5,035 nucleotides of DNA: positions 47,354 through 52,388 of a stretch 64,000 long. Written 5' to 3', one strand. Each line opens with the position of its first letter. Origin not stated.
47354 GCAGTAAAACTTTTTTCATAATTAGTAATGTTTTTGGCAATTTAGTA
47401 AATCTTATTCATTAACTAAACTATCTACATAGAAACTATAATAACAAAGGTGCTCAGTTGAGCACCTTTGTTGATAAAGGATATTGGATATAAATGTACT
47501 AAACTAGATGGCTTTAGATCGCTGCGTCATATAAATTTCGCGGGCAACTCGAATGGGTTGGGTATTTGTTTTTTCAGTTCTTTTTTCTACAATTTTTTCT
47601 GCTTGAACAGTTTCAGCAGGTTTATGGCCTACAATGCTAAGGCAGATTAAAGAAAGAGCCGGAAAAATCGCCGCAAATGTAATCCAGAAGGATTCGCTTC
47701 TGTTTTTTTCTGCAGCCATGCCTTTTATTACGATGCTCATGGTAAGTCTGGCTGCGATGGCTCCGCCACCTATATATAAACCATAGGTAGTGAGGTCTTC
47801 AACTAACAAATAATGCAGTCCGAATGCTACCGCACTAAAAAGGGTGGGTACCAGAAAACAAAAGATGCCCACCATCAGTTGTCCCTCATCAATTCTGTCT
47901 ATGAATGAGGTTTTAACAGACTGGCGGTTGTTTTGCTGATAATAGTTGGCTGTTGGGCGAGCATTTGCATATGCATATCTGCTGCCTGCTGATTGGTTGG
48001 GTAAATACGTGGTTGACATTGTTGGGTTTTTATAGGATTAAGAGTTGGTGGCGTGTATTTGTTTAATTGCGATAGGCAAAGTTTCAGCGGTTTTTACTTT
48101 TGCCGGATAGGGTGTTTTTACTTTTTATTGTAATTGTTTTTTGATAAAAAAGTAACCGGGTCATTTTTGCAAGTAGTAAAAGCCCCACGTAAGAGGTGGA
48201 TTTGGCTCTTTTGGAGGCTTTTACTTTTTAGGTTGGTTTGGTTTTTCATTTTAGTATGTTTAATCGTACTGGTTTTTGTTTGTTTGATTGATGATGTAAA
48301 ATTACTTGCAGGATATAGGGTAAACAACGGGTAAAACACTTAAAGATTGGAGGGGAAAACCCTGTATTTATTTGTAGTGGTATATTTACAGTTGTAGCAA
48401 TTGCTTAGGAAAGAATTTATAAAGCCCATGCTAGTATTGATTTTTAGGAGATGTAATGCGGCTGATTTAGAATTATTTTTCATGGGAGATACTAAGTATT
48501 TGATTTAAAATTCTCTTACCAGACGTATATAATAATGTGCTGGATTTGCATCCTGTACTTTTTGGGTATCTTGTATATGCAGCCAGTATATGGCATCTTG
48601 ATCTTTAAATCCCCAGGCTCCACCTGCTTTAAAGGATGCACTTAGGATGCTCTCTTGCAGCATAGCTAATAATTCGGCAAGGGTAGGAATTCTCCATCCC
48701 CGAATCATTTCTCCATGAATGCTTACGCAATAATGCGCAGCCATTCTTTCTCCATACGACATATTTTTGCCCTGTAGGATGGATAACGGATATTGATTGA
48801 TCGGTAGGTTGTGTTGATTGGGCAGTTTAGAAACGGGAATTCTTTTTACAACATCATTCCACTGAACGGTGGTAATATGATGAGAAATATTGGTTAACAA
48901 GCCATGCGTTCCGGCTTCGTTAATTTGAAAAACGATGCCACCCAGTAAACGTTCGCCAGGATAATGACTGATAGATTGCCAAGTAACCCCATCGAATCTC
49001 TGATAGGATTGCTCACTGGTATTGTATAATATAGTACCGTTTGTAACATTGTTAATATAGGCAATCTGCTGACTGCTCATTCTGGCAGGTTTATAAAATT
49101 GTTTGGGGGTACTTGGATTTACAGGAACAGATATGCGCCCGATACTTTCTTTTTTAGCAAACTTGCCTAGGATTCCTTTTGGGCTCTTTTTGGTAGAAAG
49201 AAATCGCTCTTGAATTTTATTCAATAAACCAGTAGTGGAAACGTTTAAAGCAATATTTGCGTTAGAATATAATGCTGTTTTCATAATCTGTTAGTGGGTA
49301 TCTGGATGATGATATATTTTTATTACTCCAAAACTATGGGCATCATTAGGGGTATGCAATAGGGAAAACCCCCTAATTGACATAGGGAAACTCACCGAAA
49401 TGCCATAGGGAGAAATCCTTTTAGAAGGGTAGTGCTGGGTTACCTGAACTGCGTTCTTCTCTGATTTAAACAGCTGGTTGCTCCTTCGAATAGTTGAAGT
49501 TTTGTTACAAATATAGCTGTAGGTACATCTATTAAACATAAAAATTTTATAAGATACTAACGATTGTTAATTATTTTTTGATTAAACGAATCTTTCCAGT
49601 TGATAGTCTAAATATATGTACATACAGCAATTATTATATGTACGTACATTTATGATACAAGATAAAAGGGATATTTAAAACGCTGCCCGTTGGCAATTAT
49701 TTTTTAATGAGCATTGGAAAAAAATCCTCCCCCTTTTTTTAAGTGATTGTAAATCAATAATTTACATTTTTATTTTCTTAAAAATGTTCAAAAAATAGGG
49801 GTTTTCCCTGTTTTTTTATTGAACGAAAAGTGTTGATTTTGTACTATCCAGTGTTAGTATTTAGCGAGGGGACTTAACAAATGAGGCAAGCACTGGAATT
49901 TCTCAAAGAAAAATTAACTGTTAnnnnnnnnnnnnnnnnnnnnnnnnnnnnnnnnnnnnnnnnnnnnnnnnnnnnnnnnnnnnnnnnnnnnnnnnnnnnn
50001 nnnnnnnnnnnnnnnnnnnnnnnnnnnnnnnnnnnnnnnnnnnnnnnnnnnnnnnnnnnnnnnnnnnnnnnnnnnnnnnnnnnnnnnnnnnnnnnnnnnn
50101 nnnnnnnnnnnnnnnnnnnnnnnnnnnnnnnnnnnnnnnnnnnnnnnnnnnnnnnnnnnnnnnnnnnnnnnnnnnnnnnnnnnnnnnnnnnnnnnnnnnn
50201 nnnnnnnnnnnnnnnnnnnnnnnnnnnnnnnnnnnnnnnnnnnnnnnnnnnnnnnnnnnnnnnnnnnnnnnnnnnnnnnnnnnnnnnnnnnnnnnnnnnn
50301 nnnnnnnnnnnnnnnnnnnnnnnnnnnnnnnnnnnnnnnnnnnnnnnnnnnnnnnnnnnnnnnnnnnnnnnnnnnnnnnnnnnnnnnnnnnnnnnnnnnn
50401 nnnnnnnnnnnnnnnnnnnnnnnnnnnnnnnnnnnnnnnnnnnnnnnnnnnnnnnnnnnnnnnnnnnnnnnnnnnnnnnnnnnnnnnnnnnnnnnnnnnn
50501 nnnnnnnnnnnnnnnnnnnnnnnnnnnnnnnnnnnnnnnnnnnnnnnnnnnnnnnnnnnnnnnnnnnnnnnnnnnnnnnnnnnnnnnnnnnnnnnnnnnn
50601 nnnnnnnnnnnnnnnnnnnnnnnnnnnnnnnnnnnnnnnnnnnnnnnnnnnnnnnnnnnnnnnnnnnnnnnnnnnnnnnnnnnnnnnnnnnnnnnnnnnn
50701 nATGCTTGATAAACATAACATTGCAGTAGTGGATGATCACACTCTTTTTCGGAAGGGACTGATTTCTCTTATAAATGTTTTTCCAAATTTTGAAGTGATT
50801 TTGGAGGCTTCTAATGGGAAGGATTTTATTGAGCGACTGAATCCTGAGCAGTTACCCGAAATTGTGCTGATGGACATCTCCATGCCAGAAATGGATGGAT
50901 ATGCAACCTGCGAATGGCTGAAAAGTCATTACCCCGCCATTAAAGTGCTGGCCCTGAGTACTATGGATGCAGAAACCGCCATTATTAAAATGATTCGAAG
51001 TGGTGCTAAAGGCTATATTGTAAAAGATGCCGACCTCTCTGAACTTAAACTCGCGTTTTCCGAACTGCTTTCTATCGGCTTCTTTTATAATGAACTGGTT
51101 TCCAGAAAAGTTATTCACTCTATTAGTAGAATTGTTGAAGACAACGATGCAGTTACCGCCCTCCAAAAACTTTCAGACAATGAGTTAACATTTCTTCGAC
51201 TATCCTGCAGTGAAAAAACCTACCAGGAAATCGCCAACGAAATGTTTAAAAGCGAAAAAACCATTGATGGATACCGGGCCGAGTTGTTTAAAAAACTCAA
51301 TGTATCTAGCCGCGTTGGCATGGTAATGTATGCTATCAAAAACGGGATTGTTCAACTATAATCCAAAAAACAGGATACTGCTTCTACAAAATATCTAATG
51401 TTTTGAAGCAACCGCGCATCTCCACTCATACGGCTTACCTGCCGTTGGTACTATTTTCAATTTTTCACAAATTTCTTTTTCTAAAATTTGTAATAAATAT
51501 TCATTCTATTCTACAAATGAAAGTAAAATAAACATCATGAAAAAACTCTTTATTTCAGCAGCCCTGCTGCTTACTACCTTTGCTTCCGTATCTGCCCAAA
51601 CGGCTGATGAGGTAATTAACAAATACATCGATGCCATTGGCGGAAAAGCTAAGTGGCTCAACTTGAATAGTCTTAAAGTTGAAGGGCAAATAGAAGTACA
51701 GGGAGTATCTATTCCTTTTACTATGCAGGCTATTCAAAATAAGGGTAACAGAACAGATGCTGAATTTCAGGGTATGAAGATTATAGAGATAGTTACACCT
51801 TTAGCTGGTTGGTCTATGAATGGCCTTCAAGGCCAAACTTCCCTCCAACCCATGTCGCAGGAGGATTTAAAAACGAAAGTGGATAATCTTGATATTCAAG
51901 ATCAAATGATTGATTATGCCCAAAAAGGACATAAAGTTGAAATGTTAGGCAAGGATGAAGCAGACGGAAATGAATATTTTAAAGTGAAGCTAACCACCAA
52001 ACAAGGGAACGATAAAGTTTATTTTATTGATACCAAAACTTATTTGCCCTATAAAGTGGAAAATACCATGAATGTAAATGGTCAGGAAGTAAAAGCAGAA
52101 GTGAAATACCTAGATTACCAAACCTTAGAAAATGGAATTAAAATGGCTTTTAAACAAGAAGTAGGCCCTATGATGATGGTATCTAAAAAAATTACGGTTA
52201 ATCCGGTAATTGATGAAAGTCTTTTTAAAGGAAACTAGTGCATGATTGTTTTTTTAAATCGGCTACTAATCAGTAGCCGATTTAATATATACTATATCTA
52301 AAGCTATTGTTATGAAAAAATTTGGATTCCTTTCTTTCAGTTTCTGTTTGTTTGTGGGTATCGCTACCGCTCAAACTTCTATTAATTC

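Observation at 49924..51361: Histidine pseudokinase paired with an intact LuxR regulator; second crippled kinase in the window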

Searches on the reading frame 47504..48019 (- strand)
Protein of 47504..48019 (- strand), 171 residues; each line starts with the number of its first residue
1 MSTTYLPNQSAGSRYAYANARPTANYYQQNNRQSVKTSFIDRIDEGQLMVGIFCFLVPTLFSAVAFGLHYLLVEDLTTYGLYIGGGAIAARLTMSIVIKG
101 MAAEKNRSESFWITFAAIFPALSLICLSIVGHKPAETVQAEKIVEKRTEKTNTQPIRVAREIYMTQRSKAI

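Call 59: search_protein_families(library=pfam, proteins=[window:47504-48019:-], max_evalue=0.01)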
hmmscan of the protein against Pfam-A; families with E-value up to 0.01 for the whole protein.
window:47504-48019:- (171 aa): 1 family
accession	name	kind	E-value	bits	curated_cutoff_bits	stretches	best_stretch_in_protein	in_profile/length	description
PF07438.16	DUF1514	-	0.0092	16.3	25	0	112-140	2-29/62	Protein of unknown function (DUF1514)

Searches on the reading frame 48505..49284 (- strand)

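Call 3: search_protein_families(library=pfam, proteins=[window:48505-49284:-], max_evalue=1)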
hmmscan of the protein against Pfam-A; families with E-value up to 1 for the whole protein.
window:48505-49284:- (259 aa): 2 families
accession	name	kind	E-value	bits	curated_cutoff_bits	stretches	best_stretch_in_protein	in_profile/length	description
PF20053.4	WC-rich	-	0.042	14.5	24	1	138-186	31-78/106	Wolframin cysteine-rich domain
PF07603.17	Lcl_C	-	0.071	13.8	34.9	1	138-256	8-116/117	Lcl C-terminal domain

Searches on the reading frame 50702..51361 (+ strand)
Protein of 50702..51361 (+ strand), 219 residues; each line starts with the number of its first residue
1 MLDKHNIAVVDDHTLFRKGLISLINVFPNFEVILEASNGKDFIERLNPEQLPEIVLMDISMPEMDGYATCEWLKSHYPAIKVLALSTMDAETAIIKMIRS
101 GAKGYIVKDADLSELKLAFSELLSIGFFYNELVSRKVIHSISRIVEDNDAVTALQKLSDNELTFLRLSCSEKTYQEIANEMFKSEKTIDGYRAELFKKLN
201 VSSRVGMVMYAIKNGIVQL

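Call 3: search_protein_families(library=pfam, proteins=[window:50702-51361:+], max_evalue=1)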
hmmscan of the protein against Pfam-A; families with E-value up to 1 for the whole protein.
window:50702-51361:+ (219 aa): 5 families
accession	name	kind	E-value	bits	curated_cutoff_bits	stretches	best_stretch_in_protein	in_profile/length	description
PF00072.30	Response_reg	-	1.1e-23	84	30.2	1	7-118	1-109/111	Response regulator receiver domain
PF00196.25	GerE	-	5.9e-11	42.3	23.5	1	156-211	2-57/57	Bacterial regulatory proteins, luxR family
PF04545.22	Sigma70_r4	-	0.028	14.4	24.1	1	153-188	1-37/50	Sigma-70, region 4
PF11841.14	ELMO_ARM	-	0.033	14.5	27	1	92-181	13-97/154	ELMO, armadillo-like helical domain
PF14696.12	Glyoxalase_5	-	0.2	12.3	27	1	71-117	65-110/139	Hydroxyphenylpyruvate dioxygenase, HPPD, N-terminal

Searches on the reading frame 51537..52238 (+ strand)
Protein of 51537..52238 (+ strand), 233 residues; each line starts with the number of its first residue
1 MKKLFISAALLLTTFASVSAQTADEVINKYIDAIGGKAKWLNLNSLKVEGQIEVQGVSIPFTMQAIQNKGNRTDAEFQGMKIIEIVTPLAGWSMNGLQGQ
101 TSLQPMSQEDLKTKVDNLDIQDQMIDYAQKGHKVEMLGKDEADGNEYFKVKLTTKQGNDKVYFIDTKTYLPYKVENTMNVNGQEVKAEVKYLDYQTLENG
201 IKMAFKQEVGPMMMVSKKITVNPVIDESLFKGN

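Call 3: search_protein_families(library=pfam, proteins=[window:51537-52238:+], max_evalue=1)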
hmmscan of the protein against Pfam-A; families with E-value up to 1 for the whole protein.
window:51537-52238:+ (233 aa): 1 family
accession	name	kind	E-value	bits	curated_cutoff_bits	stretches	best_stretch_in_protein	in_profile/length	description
PF17131.11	LolA_like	-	0.0004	20.5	30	1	126-211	65-152/184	Outer membrane lipoprotein-sorting protein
